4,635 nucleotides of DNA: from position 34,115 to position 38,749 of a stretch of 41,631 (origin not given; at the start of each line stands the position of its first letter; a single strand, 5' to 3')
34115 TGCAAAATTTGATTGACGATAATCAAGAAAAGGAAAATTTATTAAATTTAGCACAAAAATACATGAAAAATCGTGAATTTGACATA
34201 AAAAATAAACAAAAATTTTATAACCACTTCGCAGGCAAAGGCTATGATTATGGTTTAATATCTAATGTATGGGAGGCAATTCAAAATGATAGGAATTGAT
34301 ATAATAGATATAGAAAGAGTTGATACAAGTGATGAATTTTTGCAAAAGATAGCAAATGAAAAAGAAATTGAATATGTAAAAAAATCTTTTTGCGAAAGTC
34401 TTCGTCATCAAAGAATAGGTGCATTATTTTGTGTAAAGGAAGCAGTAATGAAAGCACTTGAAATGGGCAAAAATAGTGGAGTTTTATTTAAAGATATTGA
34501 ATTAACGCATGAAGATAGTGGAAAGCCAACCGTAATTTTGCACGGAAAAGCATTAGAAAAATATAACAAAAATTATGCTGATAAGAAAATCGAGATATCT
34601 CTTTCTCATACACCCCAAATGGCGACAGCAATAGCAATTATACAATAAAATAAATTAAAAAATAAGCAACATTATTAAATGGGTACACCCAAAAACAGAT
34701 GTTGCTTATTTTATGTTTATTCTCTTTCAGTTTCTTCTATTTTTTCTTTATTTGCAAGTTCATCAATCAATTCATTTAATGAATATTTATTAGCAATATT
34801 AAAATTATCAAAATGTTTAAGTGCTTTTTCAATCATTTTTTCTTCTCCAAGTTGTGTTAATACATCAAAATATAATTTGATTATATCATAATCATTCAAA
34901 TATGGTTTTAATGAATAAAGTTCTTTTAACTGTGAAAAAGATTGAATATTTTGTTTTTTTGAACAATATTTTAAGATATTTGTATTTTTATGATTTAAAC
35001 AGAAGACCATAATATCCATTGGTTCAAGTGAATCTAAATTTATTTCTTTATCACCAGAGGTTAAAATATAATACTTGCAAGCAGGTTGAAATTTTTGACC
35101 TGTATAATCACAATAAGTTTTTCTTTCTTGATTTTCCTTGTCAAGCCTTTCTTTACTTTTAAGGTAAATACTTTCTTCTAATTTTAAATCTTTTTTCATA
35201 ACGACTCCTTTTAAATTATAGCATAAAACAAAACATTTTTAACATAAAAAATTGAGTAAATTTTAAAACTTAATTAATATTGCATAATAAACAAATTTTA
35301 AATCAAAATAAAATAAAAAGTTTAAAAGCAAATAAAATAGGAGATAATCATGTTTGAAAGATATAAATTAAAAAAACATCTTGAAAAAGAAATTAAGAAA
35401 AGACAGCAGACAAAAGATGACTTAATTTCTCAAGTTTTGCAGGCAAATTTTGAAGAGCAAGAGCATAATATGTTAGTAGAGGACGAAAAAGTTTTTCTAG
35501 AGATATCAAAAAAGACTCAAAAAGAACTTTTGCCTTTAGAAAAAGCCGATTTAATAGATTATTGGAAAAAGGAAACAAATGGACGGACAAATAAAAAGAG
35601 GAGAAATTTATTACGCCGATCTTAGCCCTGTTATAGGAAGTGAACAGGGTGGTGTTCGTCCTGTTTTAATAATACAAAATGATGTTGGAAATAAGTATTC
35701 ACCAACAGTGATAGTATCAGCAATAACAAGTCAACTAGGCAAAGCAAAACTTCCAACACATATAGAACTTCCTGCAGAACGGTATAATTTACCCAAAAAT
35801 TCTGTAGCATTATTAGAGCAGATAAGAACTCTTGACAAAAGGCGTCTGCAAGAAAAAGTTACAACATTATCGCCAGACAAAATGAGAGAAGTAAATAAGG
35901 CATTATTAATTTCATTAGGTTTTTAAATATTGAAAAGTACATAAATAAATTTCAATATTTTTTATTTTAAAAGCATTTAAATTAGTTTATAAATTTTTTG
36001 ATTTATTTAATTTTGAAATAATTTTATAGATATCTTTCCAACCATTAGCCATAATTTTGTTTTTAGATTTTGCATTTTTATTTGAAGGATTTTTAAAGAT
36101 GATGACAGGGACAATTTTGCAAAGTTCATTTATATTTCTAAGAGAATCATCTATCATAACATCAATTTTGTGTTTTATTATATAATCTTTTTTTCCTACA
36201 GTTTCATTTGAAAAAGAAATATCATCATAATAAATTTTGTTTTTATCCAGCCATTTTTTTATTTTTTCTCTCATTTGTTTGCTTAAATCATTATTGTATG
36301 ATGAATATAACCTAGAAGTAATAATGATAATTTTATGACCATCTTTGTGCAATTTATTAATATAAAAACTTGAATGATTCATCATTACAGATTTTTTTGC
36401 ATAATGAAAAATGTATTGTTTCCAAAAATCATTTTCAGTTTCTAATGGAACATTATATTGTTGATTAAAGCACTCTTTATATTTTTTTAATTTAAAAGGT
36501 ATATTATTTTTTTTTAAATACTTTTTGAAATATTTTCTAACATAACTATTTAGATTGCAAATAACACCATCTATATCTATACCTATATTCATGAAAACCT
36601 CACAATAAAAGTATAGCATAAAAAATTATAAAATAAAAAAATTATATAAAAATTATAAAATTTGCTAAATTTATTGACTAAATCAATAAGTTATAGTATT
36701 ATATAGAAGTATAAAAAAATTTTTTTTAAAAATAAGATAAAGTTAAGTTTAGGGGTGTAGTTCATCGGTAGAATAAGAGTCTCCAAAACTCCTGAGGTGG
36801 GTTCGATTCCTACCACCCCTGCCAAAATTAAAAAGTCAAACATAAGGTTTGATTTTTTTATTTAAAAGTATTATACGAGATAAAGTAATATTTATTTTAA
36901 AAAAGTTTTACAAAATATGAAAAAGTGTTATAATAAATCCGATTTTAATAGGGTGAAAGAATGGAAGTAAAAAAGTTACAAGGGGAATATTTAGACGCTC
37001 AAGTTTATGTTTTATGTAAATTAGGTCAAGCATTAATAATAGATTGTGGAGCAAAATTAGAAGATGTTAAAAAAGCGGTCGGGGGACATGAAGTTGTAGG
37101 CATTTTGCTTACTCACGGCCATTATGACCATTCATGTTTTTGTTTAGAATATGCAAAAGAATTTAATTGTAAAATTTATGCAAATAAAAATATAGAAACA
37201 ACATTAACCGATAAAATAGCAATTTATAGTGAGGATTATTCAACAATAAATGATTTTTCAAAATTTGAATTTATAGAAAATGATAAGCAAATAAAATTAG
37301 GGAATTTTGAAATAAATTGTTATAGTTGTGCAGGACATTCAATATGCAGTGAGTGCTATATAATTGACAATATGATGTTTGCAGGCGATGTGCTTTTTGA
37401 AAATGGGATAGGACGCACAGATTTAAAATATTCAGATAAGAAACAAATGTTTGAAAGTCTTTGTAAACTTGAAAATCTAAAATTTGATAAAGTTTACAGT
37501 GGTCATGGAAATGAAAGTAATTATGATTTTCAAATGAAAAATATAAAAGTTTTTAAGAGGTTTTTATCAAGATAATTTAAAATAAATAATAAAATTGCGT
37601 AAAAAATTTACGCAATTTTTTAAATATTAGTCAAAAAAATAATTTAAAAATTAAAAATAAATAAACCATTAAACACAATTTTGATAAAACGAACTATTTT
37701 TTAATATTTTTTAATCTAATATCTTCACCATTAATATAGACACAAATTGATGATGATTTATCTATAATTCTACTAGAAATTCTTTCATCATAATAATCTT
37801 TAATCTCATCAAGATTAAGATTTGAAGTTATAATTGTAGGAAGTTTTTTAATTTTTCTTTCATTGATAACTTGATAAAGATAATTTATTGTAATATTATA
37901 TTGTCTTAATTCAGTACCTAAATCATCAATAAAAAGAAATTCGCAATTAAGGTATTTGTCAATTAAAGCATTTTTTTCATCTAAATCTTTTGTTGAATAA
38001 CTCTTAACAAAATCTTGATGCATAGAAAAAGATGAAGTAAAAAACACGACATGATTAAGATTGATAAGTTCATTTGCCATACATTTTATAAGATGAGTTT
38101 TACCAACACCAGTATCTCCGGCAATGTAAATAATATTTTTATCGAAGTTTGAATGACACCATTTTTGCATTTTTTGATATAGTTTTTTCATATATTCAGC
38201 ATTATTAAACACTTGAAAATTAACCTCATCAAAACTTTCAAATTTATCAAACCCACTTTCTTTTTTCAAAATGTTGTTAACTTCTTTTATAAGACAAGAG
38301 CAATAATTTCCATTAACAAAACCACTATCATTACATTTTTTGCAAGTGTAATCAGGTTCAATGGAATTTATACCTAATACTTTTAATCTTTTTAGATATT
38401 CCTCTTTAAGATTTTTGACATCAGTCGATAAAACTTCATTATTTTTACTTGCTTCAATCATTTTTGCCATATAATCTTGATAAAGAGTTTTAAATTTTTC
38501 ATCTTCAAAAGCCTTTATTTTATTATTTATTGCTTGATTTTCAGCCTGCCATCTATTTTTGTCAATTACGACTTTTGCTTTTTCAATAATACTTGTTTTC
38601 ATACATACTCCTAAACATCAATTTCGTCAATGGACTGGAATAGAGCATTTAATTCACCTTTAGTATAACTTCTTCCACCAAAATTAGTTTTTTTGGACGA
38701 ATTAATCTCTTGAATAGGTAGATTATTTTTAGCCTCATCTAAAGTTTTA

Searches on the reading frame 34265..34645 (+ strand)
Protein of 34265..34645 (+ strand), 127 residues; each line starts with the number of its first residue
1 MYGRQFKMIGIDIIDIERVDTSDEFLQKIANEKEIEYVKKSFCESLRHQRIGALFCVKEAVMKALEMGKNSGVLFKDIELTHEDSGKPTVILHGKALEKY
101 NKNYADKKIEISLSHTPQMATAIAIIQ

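Call 13: search_protein_families(library=pfam, proteins=[window:34265-34645:+], max_evalue=0.001)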
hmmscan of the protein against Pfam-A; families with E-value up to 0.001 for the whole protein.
window:34265-34645:+ (127 aa): 1 family
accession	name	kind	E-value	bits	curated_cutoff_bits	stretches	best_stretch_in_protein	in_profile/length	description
PF01648.25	ACPS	-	1.7e-15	57.5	25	1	9-98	2-94/111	4'-phosphopantetheinyl transferase superfamily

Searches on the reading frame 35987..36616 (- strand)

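Call 14: search_protein_families(library=pfam, proteins=[window:35987-36616:-], max_evalue=0.001)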
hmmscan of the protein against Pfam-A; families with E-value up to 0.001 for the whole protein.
window:35987-36616:- (209 aa): 3 families
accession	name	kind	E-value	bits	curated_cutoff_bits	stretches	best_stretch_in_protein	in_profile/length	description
PF06941.18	NT5C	-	6.7e-12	46.1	24.8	1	11-200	4-174/180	5' nucleotidase, deoxy (Pyrimidine), cytosolic type C protein (NT5C)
PF13419.12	HAD_2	-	3.6e-05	24.4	23.8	1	14-113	4-115/178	Haloacid dehalogenase-like hydrolase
PF25109.1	HAD_PNKP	-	0.00019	22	27.6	0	81-151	34-103/143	Polynucleotide kinase PNKP phosphatase domain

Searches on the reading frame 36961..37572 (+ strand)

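Call 14: search_protein_families(library=pfam, proteins=[window:36961-37572:+], max_evalue=0.001)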
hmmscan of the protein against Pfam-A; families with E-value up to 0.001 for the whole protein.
window:36961-37572:+ (204 aa): 2 families
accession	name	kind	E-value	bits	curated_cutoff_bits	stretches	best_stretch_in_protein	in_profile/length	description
PF00753.33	Lactamase_B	-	5.8e-17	62.7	22.7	1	15-182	8-196/196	Metallo-beta-lactamase superfamily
PF12706.13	Lactamase_B_2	-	0.00012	22.2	27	1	27-120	5-107/200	Beta-lactamase superfamily domain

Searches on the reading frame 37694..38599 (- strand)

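Call 14: search_protein_families(library=pfam, proteins=[window:37694-38599:-], max_evalue=0.001)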
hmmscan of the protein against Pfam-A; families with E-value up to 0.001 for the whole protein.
window:37694-38599:- (301 aa): 10 families
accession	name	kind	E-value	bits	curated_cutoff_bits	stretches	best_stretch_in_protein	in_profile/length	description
PF01695.23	IstB_IS21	-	9.7e-16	58.4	24.1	1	118-299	59-235/238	IstB-like ATP binding protein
PF00308.24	Bac_DnaA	-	2e-08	35.1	23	1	136-278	18-155/162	Bacterial DnaA ATPAse domain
PF01637.24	ATPase_2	-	1.9e-06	28.3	33.2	1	142-257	9-115/225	ATPase domain predominantly from Archaea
PF00004.35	AAA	-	2.6e-05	25.1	21.2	1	157-269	1-117/131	ATPase family associated with various cellular activities (AAA)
PF24883.2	NPHP3_N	-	0.00023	21.9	24.8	1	142-190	10-59/164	Nephrocystin 3, N-terminal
PF00910.28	RNA_helicase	-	0.00037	21.4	21.5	1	157-250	1-80/105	RNA helicase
PF02367.23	TsaE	-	0.00055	20.3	26.6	0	133-182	3-49/128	Threonylcarbamoyl adenosine biosynthesis protein TsaE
PF13401.12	AAA_22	-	0.00068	20.4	27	0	152-187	3-39/130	AAA domain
PF03796.21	DnaB_C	-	0.00071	19.5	27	0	141-202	6-69/255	DnaB-like helicase C terminal domain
PF13191.12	AAA_16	-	0.00072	20.5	32.6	0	154-198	24-70/167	AAA ATPase domain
